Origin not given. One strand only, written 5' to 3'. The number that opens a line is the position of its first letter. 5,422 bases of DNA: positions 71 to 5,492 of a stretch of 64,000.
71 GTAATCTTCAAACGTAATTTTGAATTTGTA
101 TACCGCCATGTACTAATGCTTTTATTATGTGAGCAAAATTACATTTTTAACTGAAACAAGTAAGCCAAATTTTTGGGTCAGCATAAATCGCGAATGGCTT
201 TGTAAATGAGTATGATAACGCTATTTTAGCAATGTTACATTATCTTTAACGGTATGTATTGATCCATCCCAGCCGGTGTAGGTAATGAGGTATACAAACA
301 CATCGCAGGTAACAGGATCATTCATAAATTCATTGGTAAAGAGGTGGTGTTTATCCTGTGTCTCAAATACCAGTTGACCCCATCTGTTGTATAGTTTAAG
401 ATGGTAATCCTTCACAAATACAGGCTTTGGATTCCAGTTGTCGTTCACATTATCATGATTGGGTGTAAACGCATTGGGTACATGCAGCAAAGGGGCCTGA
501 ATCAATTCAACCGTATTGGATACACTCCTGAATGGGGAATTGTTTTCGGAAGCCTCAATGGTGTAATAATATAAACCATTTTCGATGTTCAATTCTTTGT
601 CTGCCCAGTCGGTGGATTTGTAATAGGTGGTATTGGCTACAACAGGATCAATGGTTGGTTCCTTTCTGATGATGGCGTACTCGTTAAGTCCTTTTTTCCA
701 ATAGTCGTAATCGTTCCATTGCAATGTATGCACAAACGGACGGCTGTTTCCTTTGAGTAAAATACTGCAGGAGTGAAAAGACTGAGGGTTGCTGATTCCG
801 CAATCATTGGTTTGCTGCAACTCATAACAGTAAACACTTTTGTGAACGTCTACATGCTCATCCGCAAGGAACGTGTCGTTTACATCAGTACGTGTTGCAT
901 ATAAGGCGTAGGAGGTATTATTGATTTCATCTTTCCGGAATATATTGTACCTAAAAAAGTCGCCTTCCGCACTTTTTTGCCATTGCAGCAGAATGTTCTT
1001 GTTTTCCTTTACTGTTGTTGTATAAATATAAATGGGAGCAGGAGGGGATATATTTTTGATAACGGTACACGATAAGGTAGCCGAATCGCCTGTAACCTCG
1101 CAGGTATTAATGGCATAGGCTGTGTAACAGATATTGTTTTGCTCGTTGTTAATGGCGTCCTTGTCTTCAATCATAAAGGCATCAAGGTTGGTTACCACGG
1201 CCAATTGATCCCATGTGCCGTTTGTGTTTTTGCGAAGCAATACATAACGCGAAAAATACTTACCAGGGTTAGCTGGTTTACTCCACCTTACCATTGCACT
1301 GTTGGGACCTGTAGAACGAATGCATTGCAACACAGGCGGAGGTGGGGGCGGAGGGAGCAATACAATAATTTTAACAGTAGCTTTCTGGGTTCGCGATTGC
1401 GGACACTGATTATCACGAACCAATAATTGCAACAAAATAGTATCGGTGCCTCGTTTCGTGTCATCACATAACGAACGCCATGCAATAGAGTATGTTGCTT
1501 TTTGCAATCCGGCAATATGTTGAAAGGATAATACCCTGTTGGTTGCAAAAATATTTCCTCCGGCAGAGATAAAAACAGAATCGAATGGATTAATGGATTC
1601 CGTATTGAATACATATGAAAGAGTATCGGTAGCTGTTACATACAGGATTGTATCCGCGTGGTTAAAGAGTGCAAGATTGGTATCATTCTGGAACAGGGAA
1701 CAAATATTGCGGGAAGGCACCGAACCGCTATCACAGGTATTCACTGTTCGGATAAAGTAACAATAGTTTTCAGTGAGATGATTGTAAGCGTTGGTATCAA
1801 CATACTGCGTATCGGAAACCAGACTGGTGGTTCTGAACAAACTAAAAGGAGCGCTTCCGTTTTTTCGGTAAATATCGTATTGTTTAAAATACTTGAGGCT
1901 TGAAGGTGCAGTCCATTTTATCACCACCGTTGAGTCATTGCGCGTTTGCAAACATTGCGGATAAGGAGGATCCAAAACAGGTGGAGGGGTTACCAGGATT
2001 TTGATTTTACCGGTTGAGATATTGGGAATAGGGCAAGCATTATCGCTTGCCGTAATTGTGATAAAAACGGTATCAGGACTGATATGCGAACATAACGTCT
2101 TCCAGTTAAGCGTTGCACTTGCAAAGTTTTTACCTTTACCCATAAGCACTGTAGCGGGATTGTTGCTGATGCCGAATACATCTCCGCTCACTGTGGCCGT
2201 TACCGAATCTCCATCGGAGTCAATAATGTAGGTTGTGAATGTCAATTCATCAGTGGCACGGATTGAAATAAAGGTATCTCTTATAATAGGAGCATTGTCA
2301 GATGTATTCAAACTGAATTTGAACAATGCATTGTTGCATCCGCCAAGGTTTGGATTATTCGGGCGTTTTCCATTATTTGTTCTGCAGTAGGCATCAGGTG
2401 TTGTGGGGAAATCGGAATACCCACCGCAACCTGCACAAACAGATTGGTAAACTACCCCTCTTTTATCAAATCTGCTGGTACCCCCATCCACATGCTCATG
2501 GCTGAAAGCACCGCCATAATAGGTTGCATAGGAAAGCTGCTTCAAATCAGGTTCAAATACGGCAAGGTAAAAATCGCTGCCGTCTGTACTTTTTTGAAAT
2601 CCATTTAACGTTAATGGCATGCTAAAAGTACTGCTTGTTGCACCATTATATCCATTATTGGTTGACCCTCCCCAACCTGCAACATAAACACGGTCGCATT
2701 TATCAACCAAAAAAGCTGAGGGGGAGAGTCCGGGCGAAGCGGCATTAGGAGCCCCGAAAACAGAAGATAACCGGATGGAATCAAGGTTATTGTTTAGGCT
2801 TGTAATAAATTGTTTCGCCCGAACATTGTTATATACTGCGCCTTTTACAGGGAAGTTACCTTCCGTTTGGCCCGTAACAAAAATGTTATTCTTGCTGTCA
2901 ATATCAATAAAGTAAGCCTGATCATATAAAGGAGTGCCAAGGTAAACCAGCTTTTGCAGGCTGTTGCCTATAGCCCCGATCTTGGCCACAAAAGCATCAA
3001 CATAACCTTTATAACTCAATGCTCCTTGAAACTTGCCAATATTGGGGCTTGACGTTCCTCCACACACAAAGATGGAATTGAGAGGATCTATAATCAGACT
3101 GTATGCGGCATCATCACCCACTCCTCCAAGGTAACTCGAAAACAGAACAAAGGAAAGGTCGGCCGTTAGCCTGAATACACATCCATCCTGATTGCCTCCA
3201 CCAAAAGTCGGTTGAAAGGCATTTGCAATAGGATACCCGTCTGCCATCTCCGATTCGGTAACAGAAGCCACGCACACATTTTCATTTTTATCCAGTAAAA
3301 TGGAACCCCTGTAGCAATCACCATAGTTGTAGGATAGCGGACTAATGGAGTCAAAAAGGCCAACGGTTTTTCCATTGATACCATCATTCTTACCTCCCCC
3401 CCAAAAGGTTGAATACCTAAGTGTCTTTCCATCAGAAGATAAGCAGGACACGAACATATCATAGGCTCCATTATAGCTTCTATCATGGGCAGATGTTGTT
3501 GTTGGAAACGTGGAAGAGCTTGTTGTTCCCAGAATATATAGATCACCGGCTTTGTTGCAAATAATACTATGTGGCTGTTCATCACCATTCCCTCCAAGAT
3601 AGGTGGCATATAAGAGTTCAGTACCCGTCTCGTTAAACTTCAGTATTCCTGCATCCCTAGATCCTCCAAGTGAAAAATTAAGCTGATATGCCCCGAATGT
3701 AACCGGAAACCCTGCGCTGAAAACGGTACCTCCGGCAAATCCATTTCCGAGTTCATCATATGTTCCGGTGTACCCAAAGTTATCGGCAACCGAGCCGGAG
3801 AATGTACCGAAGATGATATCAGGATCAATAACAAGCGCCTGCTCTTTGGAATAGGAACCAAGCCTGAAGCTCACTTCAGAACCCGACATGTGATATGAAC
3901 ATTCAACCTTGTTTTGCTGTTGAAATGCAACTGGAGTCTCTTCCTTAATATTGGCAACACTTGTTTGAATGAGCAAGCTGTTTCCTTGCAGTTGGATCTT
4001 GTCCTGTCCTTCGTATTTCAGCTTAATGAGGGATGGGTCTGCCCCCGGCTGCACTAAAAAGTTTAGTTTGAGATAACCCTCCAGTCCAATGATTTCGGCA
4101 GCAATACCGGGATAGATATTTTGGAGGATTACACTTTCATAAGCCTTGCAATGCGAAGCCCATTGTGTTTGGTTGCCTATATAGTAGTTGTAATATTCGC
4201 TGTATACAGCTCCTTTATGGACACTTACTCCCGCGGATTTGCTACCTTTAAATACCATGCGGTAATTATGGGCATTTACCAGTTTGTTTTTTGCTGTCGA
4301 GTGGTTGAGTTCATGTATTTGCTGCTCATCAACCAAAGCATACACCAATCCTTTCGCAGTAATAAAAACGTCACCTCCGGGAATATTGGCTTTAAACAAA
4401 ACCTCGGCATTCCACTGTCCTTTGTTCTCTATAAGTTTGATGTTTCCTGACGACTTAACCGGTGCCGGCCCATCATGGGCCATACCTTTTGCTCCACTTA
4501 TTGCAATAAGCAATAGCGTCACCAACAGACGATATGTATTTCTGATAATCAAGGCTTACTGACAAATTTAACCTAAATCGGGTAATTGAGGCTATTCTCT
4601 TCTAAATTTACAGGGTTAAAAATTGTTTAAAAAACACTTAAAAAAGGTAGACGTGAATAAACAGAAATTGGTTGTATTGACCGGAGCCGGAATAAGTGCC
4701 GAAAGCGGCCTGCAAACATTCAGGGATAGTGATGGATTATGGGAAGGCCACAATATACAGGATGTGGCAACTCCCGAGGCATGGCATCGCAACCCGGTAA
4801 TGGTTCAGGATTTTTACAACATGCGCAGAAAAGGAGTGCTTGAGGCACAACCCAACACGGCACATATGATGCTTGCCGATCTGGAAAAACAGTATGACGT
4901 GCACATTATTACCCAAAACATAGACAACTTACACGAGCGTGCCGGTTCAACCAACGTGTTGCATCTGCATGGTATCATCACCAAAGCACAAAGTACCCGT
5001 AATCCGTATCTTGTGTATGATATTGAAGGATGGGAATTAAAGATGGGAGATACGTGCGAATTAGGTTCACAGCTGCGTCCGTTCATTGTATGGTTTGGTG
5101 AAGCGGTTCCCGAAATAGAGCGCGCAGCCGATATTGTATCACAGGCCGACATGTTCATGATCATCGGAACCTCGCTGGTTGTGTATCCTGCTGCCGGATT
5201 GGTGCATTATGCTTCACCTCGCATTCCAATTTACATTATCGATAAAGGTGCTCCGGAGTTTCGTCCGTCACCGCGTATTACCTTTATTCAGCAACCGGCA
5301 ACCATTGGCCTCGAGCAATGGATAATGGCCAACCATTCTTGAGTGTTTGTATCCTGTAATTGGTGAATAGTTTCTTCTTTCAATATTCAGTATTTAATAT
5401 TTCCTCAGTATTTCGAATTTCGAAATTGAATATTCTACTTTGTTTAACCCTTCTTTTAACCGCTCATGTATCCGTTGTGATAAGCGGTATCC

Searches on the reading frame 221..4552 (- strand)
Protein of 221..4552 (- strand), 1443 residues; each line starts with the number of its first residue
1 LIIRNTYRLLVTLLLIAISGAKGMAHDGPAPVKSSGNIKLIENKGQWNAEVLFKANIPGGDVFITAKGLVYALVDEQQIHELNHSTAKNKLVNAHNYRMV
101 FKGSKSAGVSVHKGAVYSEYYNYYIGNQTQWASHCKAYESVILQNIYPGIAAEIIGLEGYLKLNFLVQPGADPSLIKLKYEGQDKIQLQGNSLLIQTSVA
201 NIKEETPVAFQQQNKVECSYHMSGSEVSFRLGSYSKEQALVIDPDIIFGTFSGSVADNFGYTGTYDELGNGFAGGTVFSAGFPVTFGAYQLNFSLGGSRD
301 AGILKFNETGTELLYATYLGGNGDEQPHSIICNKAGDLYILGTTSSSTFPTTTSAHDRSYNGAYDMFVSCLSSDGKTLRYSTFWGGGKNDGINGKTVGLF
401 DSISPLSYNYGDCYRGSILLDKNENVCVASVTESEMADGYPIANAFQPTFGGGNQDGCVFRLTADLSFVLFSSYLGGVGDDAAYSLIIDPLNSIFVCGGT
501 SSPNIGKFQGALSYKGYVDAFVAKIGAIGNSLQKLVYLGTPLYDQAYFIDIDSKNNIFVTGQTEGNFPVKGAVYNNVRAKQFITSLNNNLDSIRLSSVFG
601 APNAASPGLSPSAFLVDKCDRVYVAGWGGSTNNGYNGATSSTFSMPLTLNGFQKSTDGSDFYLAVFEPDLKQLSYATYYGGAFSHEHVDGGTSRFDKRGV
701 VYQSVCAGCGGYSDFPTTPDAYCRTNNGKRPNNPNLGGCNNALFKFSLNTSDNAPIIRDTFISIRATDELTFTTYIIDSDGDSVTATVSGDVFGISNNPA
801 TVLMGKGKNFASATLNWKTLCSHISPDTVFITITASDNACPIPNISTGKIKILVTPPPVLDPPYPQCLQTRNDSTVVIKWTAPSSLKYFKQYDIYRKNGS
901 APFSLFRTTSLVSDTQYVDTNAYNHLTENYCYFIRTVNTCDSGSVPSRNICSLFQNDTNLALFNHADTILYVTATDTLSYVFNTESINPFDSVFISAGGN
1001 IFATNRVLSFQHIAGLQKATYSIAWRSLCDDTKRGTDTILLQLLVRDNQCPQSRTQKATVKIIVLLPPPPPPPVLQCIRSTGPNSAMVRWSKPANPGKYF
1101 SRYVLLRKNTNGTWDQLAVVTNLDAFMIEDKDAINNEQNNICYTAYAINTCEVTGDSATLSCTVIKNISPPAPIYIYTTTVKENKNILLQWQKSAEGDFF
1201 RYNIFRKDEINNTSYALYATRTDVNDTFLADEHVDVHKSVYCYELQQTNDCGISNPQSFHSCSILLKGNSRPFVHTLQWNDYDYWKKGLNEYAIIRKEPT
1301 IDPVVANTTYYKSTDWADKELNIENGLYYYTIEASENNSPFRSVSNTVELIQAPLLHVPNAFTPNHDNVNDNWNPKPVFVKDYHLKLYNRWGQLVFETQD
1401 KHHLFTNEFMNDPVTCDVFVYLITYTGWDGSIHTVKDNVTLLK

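Call 34: search_protein_families(library=pfam, proteins=[window:221-4552:-], max_evalue=0.00001)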
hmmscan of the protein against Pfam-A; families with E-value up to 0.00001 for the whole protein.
window:221-4552:- (1443 aa): 3 families
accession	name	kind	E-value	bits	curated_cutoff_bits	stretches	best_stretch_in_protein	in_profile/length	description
PF25778.1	DUF7948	-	8.4e-61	206.2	27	1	41-244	2-213/214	Domain of unknown function (DUF7948)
PF06739.17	SBBP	-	1.7e-12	47.5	20.5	0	537-568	5-38/38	Beta-propeller repeat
PF13585.12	CHU_C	-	1.5e-11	44.6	27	1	1357-1426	2-73/86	CHU_C Type IX secretion signal domain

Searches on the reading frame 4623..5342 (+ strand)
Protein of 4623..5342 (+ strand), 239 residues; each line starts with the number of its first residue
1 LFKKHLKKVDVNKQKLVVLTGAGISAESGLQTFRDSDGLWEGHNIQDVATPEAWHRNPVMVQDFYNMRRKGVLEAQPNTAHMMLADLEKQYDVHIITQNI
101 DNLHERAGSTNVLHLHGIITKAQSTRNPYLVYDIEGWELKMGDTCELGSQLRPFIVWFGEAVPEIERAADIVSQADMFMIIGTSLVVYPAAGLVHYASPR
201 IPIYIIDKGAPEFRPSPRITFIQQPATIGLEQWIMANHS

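Call 34: search_protein_families(library=pfam, proteins=[window:4623-5342:+], max_evalue=0.00001)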
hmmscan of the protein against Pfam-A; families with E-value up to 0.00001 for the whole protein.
window:4623-5342:+ (239 aa): 1 family
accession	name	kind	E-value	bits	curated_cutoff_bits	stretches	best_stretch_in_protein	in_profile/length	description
PF02146.23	SIR2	-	1.6e-43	149.2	24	1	21-189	1-180/180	Sir2 family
